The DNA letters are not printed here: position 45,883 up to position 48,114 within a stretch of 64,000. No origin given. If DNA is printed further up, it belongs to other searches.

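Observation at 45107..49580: SF2 helicase - MORC-like GHKL ATPase - PLD nuclease operon co-transcribed with sspA: candidate new PT-coupled restriction module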

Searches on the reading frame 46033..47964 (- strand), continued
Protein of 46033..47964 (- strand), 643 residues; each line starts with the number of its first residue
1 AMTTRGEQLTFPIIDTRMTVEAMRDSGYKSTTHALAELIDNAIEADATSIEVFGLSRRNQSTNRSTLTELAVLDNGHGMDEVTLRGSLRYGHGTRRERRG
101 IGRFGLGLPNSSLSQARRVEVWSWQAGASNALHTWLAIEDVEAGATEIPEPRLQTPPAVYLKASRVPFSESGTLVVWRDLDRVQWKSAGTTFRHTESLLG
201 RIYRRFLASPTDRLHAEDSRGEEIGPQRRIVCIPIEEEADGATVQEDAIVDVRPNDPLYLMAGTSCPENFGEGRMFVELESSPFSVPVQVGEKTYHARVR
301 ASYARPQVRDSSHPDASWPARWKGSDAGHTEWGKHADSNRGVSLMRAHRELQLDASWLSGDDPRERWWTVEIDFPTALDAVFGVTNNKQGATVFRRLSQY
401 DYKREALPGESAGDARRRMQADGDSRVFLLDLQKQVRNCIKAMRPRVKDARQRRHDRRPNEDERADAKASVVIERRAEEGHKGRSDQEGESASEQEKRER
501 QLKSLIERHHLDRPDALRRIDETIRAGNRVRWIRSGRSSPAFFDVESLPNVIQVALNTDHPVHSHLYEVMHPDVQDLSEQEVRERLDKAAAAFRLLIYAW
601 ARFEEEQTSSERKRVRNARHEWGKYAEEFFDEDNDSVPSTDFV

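Call 40: get_annotated_region(hit=H6, flank=10000)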
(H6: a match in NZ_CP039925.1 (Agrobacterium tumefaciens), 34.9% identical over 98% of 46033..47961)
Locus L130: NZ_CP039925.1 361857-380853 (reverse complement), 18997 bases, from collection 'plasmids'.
description: Agrobacterium tumefaciens strain CFBP7129 plasmid pAtCFBP7129b, complete sequence
organism: Agrobacterium tumefaciens (NCBI taxid 358)
taxonomy: Bacteria; Pseudomonadota; Alphaproteobacteria; Hyphomicrobiales; Rhizobiaceae; Agrobacterium; Agrobacterium tumefaciens
host: -; source: -; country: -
typing (MOB-suite, as given by PLSDB): non-mobilizable; mating-pair formation MPF_T
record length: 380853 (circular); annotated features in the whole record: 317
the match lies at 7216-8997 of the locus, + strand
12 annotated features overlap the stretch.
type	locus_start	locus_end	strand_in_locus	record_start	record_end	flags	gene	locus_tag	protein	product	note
CDS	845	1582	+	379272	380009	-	-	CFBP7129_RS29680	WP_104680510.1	GGDEF domain-containing protein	-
CDS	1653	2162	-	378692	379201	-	-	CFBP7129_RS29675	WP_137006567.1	DUF305 domain-containing protein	-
CDS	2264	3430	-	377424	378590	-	-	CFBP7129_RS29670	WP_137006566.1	site-specific integrase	GO:0015074 - DNA integration [Evidence IEA]; GO:0006310 - DNA recombination [Evidence IEA]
CDS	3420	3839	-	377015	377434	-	-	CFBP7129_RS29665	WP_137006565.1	type II toxin-antitoxin system VapC family toxin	-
CDS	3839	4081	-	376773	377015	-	-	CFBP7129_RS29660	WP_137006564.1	type II toxin-antitoxin system prevent-host-death family antitoxin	GO:0008219 - cell death [Evidence IEA]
CDS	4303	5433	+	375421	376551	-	-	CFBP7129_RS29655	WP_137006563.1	RHE_PE00001 family protein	-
CDS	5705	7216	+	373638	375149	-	-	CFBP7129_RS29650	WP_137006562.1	helicase-related protein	-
CDS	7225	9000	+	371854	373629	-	-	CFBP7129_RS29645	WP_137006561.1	ATP-binding protein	-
CDS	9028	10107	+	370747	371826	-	-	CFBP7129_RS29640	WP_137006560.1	hypothetical protein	-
CDS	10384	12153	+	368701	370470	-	-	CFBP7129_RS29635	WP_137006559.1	hypothetical protein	-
CDS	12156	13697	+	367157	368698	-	-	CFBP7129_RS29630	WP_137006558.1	hypothetical protein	-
CDS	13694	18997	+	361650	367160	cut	-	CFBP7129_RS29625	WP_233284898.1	FtsK/SpoIIIE domain-containing protein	-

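Call 42: get_annotated_region(hit=H3, flank=14000)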
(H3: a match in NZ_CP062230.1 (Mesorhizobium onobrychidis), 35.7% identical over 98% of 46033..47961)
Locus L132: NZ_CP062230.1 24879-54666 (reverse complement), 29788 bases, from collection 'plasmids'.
description: Mesorhizobium onobrychidis strain OM4 plasmid pOM4, complete sequence
organism: Mesorhizobium onobrychidis (NCBI taxid 2775404)
taxonomy: Bacteria; Pseudomonadota; Alphaproteobacteria; Hyphomicrobiales; Phyllobacteriaceae; Mesorhizobium; Mesorhizobium onobrychidis
host: -; source: Sainfoin,pure bacterial culture,Nodule tissue; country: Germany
typing (MOB-suite, as given by PLSDB): non-mobilizable; mating-pair formation MPF_T
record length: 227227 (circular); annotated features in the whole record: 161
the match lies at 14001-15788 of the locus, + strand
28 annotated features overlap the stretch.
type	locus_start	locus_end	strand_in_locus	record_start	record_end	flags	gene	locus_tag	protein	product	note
CDS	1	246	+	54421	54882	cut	-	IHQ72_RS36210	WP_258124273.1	hypothetical protein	-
CDS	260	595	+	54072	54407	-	-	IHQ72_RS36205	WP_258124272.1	hypothetical protein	-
CDS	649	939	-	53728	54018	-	-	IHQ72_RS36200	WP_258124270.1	hypothetical protein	-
CDS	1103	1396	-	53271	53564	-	-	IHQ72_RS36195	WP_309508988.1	MucR family transcriptional regulator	GO:0006355 - regulation of DNA-templated transcription [Evidence IEA]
CDS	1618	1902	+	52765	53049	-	-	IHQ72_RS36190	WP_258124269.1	DUF2934 domain-containing protein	-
CDS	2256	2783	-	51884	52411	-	-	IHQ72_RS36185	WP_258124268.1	hypothetical protein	-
CDS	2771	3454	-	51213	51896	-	-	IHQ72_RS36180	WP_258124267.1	hypothetical protein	-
CDS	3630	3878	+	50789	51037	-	-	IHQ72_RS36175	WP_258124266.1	hypothetical protein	-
CDS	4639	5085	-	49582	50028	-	-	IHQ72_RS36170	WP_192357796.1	hypothetical protein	-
CDS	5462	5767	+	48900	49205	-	-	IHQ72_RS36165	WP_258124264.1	hypothetical protein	-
CDS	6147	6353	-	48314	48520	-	-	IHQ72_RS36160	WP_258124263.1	hypothetical protein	-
CDS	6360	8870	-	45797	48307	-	-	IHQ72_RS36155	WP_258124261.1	conjugal transfer protein TraA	-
CDS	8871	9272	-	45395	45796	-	-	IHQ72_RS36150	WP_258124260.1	MobC family plasmid mobilization relaxosome protein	-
CDS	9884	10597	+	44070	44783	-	-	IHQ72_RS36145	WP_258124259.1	ParA family protein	-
CDS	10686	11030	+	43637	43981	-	-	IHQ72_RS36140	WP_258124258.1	hypothetical protein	-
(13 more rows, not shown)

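Call 43: get_annotated_region(hit=H10, flank=14000)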
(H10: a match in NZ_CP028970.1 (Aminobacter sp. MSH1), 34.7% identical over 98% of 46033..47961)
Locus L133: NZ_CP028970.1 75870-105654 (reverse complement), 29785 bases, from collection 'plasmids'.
description: Aminobacter sp. MSH1 plasmid pUSP2, complete sequence
organism: Aminobacter sp. MSH1 (NCBI taxid 374606)
taxonomy: Bacteria; Pseudomonadota; Alphaproteobacteria; Hyphomicrobiales; Phyllobacteriaceae; Aminobacter; Aminobacter sp. MSH1
host: -; source: Soil,Dichlobenil-treated soil sampled from the courtyard of a former plant nursery located above a ...; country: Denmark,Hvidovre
typing (MOB-suite, as given by PLSDB): conjugative; replicon rep_cluster_346; relaxase MOBP; mating-pair formation MPF_T
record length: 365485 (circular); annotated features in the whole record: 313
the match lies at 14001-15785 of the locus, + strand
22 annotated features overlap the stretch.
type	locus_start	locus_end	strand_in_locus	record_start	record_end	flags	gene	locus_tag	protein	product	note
CDS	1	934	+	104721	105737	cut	-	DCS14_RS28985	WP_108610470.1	ABC transporter ATP-binding protein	-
CDS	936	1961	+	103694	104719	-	-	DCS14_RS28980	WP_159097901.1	ABC transporter ATP-binding protein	-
CDS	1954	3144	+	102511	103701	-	metC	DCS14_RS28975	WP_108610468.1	cystathionine beta-lyase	GO:0009086 - methionine biosynthetic process [Evidence IEA]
CDS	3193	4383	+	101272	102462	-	puuE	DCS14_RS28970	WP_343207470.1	allantoinase PuuE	GO:0000256 - allantoin catabolic process [Evidence IEA]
CDS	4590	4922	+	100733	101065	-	-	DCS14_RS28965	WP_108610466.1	carboxymuconolactone decarboxylase family protein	-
CDS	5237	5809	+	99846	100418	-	-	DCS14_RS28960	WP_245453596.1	hypothetical protein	-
CDS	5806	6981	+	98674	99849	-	-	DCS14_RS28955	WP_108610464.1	CaiB/BaiF CoA-transferase family protein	-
CDS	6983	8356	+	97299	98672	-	-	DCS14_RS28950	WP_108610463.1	MmgE/PrpD family protein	-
CDS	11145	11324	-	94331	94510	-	-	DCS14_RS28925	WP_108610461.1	hypothetical protein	-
CDS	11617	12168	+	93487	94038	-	-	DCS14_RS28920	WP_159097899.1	hypothetical protein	-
CDS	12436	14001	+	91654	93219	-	-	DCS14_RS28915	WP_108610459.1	hypothetical protein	-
CDS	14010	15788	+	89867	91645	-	-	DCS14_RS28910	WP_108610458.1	ATP-binding protein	-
CDS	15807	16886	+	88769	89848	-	-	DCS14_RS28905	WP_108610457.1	hypothetical protein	-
CDS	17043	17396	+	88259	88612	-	-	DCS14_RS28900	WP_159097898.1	antibiotic biosynthesis monooxygenase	-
CDS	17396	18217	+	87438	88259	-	-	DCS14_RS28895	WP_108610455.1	hypothetical protein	-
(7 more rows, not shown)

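Call 45: search_solved_structures(query=A1, max_evalue=0.01)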
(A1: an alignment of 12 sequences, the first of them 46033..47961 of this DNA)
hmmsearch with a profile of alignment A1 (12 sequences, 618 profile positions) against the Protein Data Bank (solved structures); distinct sequences matched with E-value up to 0.01: 12.
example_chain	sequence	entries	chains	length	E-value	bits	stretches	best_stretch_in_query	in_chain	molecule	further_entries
9cdi_A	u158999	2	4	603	4.2e-10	42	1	28-109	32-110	ATPase MORC2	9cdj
5of9_A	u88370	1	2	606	4.2e-10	42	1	28-109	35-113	MORC family CW-type zinc finger protein 2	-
5ofa_B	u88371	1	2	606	4.2e-10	42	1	28-109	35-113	MORC family CW-type zinc finger protein 2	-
9cdg_A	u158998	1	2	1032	8.8e-10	40.9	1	28-109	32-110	ATPase MORC2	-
9cdf_A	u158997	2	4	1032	9.2e-10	40.9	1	28-109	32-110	ATPase MORC2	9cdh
5ofb_B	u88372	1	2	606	1.4e-09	40.2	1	28-109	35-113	MORC family CW-type zinc finger protein 2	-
7k7t_A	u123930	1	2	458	1.6e-07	33.5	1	27-126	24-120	Isoform 3 of MORC family CW-type zinc finger protein 4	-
5ix1_A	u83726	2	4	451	0.00036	22.4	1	28-124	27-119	MORC family CW-type zinc finger protein 3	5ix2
7u4c_A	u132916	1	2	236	0.00047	22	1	29-126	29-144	Chaperone protein HtpG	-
6o1e_A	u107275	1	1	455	0.00078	21.3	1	28-121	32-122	MORC family CW-type zinc finger protein 3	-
6mw7_A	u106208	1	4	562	0.0012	20.7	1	27-80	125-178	Structural maintenance of chromosomes flexible hinge domain-containing protein 1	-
3h4l_A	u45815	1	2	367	0.0032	19.3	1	26-76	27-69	DNA mismatch repair protein PMS1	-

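Call 53: get_annotated_region(hit=H13, flank=9000)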
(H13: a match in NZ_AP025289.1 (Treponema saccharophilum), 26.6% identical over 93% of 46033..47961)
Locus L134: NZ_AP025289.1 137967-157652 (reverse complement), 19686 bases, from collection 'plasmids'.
description: Treponema saccharophilum strain JCM 32279 plasmid pTS1, complete sequence
organism: Treponema saccharophilum (NCBI taxid 165)
taxonomy: Bacteria; Spirochaetota; Spirochaetia; Spirochaetales; Treponemataceae; Treponema; Treponema saccharophilum
host: -; source: -; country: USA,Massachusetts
typing (MOB-suite, as given by PLSDB): non-mobilizable
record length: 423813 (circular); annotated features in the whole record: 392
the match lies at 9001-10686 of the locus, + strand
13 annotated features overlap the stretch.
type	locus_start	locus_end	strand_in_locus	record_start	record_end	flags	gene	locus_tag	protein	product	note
CDS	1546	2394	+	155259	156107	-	-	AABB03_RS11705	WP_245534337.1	DUF4007 family protein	-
CDS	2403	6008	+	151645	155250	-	-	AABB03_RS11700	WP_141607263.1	hypothetical protein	-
CDS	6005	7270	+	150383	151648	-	-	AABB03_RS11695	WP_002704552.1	aminotransferase class V-fold PLP-dependent enzyme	-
CDS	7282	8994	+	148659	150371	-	-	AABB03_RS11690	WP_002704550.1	DEAD/DEAH box helicase family protein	-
CDS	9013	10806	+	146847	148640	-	-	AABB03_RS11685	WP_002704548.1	ATP-binding protein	-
CDS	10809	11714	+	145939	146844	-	-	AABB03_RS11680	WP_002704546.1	phospholipase D family protein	-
CDS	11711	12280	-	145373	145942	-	-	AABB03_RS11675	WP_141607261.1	DNA-deoxyinosine glycosylase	GO:0006285 - base-excision repair, AP site formation [Evidence IEA]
CDS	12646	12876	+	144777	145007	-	-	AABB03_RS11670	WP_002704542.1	hypothetical protein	-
CDS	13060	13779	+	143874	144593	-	-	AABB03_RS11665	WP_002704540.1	hypothetical protein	-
CDS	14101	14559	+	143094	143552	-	-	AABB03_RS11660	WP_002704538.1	hypothetical protein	-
CDS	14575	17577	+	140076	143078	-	-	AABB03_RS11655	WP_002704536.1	YwqG family protein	-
CDS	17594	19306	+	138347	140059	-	-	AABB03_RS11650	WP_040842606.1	SH3 domain-containing protein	-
CDS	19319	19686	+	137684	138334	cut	-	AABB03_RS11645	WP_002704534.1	hypothetical protein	-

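Call 54: get_annotated_region(hit=H14, flank=9000)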
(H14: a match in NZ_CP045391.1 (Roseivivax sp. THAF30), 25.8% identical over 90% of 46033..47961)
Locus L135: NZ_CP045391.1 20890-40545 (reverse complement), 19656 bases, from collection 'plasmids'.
description: Roseivivax sp. THAF30 plasmid pTHAF30_b, complete sequence
organism: Roseivivax sp. THAF30 (NCBI taxid 2587852)
taxonomy: Bacteria; Pseudomonadota; Alphaproteobacteria; Rhodobacterales; Roseobacteraceae; Roseivivax; Roseivivax sp. THAF30
host: -; source: pure culture,Surface of a polyethylene microplastic particle present in tank 6 of a marine aquarium ...; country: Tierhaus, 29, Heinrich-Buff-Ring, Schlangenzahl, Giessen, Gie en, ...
typing (MOB-suite, as given by PLSDB): mobilizable; replicon rep_cluster_305,rep_cluster_392; relaxase MOBP
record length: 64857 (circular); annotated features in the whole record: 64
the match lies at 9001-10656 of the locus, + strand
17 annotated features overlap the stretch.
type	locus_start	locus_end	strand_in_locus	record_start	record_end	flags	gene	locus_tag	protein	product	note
CDS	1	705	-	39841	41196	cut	-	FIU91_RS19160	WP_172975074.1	AAA family ATPase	-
CDS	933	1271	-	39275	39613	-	-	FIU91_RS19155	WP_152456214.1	DUF736 family protein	-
CDS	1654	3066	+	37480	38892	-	-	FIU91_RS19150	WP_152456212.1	hypothetical protein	-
CDS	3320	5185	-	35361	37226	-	-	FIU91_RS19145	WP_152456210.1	ParB/RepB/Spo0J family partition protein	-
CDS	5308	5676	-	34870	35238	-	-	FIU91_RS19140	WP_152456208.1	phosphoglycerate kinase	-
CDS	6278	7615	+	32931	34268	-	-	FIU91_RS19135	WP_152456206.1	hypothetical protein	-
CDS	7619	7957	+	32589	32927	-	-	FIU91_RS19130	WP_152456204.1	antitoxin Xre/MbcA/ParS toxin-binding domain-containing protein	-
CDS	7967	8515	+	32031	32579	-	-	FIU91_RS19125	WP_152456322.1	RES family NAD+ phosphorylase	-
CDS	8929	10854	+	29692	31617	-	-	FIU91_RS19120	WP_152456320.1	ATP-binding protein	-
CDS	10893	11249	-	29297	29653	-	-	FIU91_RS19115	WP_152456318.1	hypothetical protein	-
CDS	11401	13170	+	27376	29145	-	-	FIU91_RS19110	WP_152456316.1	ATP-binding protein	-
CDS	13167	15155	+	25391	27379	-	-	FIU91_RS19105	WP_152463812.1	Druantia anti-phage system protein DruA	-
CDS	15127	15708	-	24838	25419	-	-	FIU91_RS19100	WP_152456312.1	sigma-70 family RNA polymerase sigma factor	-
CDS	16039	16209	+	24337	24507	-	-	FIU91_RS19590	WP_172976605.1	hypothetical protein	-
CDS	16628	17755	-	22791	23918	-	-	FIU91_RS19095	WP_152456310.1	amidohydrolase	-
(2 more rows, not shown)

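Call 55: find_homologous_proteins(query=L129:9980-11806:+)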
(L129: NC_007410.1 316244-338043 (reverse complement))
Query L129:9980-11806:+ (608 aa): 4178 proteins with E <= 0.001 among 8000 candidates; the best 120 are listed.
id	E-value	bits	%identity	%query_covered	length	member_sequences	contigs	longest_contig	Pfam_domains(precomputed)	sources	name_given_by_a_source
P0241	0.0e+0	1363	98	100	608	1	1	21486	PF13589.13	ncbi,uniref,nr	ncbi:ATP-binding protein [Nostoc parmelioides]|uniref:ATP-binding protein n=1 Tax=Nostoc parmelioide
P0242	0.0e+0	1116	80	100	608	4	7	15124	PF13589.13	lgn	-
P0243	0.0e+0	1094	79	100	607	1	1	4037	PF13589.13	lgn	-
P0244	0.0e+0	1089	78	100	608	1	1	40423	PF13589.13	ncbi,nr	ncbi:ATP-binding protein [Nostoc sp. CHAB 5834]|nr:ATP-binding protein [Nostoc sp. CHAB 5834]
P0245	0.0e+0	1080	77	100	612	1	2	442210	PF13589.13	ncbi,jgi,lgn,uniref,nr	ncbi:MAG: ATP-binding protein [Mojavia pulchra JT2-VF2]|jgi:hypothetical protein|uniref:ATP-binding 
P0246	0.0e+0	1070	77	100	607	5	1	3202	PF13589.13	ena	-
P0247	0.0e+0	1066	77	100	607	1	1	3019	PF13589.13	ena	-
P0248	0.0e+0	1063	77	100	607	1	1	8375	PF13589.13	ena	-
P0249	0.0e+0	1062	76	100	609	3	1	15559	PF13589.13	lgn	-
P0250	0.0e+0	1059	75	100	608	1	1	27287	PF13589.13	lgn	-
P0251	0.0e+0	1057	77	100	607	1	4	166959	PF13589.13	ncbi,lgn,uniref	ncbi:MAG: ATP-binding protein [Nostoc sp.]|uniref:ATP-binding protein n=1 Tax=Nostoc sp. TaxID=1180 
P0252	0.0e+0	1056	76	100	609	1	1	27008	PF13589.13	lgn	-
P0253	0.0e+0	1040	75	100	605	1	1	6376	PF13589.13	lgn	-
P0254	0.0e+0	1031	74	100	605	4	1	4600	PF13589.13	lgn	-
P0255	0.0e+0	1026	75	100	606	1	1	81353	PF13589.13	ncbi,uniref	ncbi:ATP-binding protein [Leptodesmis sp.]|uniref:ATP-binding protein n=1 Tax=Leptodesmis sp. TaxID=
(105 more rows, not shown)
